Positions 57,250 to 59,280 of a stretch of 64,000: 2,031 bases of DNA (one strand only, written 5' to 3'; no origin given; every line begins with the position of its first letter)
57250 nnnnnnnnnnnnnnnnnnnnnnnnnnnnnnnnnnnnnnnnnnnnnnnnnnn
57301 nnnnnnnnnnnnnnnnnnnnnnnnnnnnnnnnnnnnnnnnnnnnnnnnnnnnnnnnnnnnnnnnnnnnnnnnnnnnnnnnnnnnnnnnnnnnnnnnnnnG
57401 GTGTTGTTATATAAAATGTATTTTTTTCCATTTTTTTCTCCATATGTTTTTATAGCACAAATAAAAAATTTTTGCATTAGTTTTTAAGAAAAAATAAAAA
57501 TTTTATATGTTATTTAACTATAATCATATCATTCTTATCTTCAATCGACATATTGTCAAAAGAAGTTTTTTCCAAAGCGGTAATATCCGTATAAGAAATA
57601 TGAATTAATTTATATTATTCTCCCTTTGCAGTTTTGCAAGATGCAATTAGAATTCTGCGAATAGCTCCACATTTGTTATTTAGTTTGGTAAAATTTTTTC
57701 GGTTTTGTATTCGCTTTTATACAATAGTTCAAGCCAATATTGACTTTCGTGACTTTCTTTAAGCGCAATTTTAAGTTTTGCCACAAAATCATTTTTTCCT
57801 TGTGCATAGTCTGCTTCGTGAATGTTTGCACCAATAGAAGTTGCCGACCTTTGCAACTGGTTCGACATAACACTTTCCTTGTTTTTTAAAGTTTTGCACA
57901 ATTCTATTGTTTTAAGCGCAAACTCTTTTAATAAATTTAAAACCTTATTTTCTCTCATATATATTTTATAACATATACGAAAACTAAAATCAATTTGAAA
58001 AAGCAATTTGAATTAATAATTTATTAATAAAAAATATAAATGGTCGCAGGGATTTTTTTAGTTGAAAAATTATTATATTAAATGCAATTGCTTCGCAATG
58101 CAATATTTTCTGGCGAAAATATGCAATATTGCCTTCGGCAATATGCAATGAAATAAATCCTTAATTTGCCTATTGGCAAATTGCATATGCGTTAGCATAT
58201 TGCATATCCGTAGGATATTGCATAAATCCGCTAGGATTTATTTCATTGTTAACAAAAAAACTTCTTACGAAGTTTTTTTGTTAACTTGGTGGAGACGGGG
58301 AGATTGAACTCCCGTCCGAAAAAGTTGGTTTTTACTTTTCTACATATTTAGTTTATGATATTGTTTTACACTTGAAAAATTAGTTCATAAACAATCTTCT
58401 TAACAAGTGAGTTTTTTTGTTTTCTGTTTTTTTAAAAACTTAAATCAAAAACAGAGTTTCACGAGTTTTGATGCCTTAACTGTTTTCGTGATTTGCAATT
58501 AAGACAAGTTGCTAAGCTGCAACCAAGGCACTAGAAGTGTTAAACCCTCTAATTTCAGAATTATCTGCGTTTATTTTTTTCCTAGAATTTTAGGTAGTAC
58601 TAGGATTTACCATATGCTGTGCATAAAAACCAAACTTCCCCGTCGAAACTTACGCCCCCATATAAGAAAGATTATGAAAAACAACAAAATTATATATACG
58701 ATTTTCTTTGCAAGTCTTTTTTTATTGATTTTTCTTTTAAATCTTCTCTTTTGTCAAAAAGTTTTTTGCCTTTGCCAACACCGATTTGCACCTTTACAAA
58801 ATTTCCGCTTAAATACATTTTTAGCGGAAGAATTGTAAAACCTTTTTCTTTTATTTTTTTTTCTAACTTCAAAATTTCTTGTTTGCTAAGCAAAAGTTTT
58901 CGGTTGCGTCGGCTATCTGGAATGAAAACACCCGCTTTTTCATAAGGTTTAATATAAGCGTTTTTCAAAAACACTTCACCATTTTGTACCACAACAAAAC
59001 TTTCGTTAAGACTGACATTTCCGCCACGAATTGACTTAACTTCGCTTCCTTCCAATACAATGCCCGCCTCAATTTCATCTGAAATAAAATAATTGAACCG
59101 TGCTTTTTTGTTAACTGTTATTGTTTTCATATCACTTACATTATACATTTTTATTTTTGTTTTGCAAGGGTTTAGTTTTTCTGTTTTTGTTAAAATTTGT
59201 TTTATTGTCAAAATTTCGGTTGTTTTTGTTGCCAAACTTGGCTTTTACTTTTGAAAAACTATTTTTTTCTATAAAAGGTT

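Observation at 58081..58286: Highly ordered array of seven short hairpins with mirrored 7-mer spacers, between the tmRNA terminator and an Avd-like gene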

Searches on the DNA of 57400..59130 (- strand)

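Call 4: search_rna_families(source=window, start=57400, end=58800, threshold=evalue, max_evalue=10, show_alignments=2)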
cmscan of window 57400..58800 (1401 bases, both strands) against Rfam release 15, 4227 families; matches with E-value up to 10: 22.
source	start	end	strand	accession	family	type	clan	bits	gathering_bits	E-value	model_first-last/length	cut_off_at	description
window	58287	58659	-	RF00023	tmRNA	Gene;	CL00001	116.6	47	1.6e-46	1-374/374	no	transfer-messenger RNA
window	58175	58248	-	RF01706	Gut-1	Gene; sRNA;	-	48.4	50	3.9e-08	1-77/77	no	Gut-1 RNA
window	58096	58159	+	RF01706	Gut-1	Gene; sRNA;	-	36.5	50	3.9e-05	1-77/77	no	Gut-1 RNA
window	57418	57474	-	RF02584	KRAS_3UTR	Cis-reg;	-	25.6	49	2.5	1-49/49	no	KRAS 3' UTR cis-regulatory element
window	58248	58285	-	RF03912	mir-4659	Gene; miRNA;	-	24.4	92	0.038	18-56/73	no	mir-4659 microRNA precursor family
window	58248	58285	+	RF03912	mir-4659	Gene; miRNA;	-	24.3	92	0.038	18-56/73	no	mir-4659 microRNA precursor family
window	58244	58290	+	RF04097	MIR2630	Gene; miRNA;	-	21.7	144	0.12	1-229/229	no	MIR2630 microRNA precursor family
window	58291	58368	-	RF00112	CyaR_RyeE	Gene; sRNA;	-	21.7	47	0.47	1-85/85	no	CyaR/Rye RNA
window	58211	58279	+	RF02083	OrzO-P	Gene; antitoxin;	-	21.7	60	1.1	1-76/76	no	OrzO-P RNA antitoxin family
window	58221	58285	+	RF02064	STnc370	Gene; sRNA;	-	20.9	54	9.8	1-71/71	no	Enterobacterial sRNA STnc370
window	58294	58382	-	RF01457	rli22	Gene; sRNA;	CL00114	19.3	80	3.3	1-111/111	no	Listeria sRNA rli22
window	58142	58326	+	RF01589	plasmodium_snoR11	Gene; snRNA; snoRNA; HACA-box;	-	18.7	80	6.8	1-207/207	no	small nucleolar RNA snoR11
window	58153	58291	+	RF03155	TD-1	Cis-reg;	CL00124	17.5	64.5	6.3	1-120/120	no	TD-1 RNA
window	58078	58155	+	RF02785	snoRNA2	Gene; snRNA; snoRNA; CD-box;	-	16.7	108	3.9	1-83/83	no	Trypanosomatid small nucleolar RNA 2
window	57873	57907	-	RF00522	PreQ1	Cis-reg; riboswitch;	-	16.5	39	2.5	1-45/45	no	PreQ1 (pre queuosine) riboswitch aptamer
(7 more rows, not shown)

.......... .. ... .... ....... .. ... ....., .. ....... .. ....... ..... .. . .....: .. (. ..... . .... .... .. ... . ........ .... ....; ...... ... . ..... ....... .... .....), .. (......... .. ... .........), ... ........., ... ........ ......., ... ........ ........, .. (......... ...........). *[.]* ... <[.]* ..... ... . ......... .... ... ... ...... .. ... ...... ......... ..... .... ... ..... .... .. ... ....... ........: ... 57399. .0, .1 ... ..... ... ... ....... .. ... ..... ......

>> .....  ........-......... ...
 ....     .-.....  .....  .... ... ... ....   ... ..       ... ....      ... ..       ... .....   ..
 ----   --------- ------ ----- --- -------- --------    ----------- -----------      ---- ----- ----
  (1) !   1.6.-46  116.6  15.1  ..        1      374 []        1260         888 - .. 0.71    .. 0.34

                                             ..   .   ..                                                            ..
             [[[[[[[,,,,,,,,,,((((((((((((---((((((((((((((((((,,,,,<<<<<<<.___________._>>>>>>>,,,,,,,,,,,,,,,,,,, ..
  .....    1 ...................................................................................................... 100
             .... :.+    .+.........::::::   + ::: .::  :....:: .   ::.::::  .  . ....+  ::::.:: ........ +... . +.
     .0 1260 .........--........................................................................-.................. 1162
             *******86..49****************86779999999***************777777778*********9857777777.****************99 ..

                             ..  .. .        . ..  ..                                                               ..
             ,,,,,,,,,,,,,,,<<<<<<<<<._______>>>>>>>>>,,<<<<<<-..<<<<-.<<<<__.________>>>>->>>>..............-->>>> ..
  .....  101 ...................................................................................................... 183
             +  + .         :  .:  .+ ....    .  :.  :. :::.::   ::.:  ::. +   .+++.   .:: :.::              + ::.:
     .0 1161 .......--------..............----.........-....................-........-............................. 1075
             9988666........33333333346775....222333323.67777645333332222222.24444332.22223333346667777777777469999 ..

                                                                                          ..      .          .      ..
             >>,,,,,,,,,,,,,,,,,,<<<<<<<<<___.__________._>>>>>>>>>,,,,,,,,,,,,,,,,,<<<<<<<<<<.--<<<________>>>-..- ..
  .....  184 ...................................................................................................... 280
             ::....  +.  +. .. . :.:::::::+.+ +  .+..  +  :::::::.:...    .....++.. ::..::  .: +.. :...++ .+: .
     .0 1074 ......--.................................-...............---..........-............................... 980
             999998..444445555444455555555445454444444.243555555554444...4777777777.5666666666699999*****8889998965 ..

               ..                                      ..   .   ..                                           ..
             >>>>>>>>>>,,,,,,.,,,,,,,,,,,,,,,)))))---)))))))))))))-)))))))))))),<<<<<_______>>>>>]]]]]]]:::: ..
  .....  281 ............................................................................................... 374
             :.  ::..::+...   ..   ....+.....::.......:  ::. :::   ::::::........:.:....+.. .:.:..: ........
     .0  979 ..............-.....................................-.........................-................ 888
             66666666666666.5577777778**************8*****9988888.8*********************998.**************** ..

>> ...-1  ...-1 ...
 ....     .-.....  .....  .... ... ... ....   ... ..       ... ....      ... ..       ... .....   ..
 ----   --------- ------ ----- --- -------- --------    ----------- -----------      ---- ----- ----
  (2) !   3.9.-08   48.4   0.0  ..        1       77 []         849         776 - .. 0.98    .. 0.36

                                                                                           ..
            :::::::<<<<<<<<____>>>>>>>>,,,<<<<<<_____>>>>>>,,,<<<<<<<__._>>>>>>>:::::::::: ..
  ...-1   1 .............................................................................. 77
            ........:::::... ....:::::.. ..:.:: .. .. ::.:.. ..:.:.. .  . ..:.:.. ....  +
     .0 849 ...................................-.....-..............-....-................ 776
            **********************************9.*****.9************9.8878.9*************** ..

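Call 30: search_rna_families(sources=[L120, L121, L122, L123], threshold=evalue, max_evalue=0.01, show_alignments=3)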
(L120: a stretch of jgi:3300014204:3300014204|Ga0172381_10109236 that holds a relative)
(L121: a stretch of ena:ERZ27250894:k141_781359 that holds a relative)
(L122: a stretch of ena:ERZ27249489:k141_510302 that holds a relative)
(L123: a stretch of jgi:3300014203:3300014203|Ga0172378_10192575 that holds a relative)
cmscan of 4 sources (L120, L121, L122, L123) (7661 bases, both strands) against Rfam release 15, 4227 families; matches with E-value up to 0.01: 6.
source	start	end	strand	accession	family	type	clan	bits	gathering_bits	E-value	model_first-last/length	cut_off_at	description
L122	1322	1701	+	RF00023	tmRNA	Gene;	CL00001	120.8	47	1.4e-47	1-374/374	no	transfer-messenger RNA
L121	1192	1569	+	RF00023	tmRNA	Gene;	CL00001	118.9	47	9e-47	1-374/374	no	transfer-messenger RNA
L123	1284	1621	+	RF00023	tmRNA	Gene;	CL00001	57.5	47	7.9e-21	1-331/374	3'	transfer-messenger RNA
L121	1613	1684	+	RF01706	Gut-1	Gene; sRNA;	-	51.7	50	3.1e-08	1-77/77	no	Gut-1 RNA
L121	1877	1949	+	RF01706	Gut-1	Gene; sRNA;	-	45.2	50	1.4e-06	1-77/77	no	Gut-1 RNA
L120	2039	2286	+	RF00023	tmRNA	Gene;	CL00001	35.8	47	1.2e-11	1-243/374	3'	transfer-messenger RNA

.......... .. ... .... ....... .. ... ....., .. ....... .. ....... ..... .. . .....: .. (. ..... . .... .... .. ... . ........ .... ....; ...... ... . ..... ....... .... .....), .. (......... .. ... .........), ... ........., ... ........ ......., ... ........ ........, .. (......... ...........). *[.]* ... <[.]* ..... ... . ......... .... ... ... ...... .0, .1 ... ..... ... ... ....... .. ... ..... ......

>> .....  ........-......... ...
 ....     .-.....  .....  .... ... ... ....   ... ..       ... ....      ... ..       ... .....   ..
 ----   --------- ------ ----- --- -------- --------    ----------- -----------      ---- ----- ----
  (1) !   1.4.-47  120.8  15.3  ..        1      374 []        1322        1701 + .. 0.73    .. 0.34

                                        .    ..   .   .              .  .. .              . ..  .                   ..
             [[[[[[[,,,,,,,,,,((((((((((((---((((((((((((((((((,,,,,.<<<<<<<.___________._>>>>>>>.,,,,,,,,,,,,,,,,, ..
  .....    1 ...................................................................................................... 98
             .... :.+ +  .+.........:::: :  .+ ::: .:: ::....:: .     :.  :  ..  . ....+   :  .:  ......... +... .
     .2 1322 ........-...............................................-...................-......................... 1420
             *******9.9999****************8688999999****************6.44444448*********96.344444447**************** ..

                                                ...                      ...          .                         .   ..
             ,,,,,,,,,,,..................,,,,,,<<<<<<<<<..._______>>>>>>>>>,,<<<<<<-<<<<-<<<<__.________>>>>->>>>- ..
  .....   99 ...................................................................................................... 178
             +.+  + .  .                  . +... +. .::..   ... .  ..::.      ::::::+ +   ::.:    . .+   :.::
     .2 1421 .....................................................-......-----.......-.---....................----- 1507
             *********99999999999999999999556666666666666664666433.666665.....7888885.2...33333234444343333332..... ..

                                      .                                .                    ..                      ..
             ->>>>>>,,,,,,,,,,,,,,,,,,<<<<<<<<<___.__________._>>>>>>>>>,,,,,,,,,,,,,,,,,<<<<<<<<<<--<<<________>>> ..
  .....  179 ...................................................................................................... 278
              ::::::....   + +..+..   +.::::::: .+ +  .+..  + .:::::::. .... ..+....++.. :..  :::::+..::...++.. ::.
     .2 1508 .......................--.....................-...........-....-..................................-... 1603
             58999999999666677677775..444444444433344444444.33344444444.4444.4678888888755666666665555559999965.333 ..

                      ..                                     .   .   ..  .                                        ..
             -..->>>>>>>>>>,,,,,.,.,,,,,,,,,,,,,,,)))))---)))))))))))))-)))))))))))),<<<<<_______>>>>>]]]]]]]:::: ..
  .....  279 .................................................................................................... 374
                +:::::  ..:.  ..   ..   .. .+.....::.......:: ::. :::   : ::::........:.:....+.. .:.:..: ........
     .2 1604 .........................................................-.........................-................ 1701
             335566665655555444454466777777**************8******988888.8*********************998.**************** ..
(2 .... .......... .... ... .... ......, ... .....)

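Call 37: search_rna_families(sources=[L244, L245, L246, L247, L248, L249, L250, L251], threshold=evalue, max_evalue=0.1)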
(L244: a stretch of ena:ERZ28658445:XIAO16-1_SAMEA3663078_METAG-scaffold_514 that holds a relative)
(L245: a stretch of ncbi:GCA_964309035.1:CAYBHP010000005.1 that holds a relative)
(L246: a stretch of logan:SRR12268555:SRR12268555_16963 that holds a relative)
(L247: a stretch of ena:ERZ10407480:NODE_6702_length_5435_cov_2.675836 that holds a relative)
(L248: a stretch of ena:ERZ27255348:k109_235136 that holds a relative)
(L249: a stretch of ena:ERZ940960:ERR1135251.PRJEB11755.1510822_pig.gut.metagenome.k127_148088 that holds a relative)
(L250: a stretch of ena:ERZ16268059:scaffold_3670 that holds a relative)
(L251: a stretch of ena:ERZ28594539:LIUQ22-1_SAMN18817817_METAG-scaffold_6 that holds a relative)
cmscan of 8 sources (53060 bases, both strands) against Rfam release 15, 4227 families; matches with E-value up to 0.1: 20.
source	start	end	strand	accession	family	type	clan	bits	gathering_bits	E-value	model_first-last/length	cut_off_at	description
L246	3354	3733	+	RF00023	tmRNA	Gene;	CL00001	168.3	47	8.2e-67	1-374/374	no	transfer-messenger RNA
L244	4450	4829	+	RF00023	tmRNA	Gene;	CL00001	166.7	47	3.8e-66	1-374/374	no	transfer-messenger RNA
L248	3251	3630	+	RF00023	tmRNA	Gene;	CL00001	166.7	47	3.8e-66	1-374/374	no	transfer-messenger RNA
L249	3251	3630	+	RF00023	tmRNA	Gene;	CL00001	166.7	47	3.8e-66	1-374/374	no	transfer-messenger RNA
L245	4051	4430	+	RF00023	tmRNA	Gene;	CL00001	166.2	47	6.6e-66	1-374/374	no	transfer-messenger RNA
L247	4069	4448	+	RF00023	tmRNA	Gene;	CL00001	160.4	47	1.9e-63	1-374/374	no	transfer-messenger RNA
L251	4449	4830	+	RF00023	tmRNA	Gene;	CL00001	157.4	47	3.4e-62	1-374/374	no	transfer-messenger RNA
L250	4448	4830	+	RF00023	tmRNA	Gene;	CL00001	157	47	5e-62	1-374/374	no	transfer-messenger RNA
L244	893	965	-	RF00005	tRNA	Gene; tRNA;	CL00001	75.6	29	7.5e-15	1-71/71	no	tRNA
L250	674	746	-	RF00005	tRNA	Gene; tRNA;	CL00001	75.2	29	9.4e-15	1-71/71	no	tRNA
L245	416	487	-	RF00005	tRNA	Gene; tRNA;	CL00001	72.9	29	4e-14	1-71/71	no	tRNA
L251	952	1024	-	RF00005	tRNA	Gene; tRNA;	CL00001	72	29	7.5e-14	1-71/71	no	tRNA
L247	531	602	-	RF00005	tRNA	Gene; tRNA;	CL00001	68.7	29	5.9e-13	1-71/71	no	tRNA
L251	4452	4575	+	RF04321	tmRNA_permuted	Gene;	-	37.5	47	0.00046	1-213/213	no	permuted transfer-messenger RNA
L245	3994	4177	+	RF04321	tmRNA_permuted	Gene;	-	36.7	47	0.00071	1-213/213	no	permuted transfer-messenger RNA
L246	3297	3480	+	RF04321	tmRNA_permuted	Gene;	-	36.7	47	0.00071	1-213/213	no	permuted transfer-messenger RNA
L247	4012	4195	+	RF04321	tmRNA_permuted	Gene;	-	34.2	47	0.0026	1-213/213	no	permuted transfer-messenger RNA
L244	4393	4576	+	RF04321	tmRNA_permuted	Gene;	-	33.8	47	0.0032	1-213/213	no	permuted transfer-messenger RNA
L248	3194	3377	+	RF04321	tmRNA_permuted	Gene;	-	33.8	47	0.0032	1-213/213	no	permuted transfer-messenger RNA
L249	3194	3377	+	RF04321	tmRNA_permuted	Gene;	-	33.8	47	0.0032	1-213/213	no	permuted transfer-messenger RNA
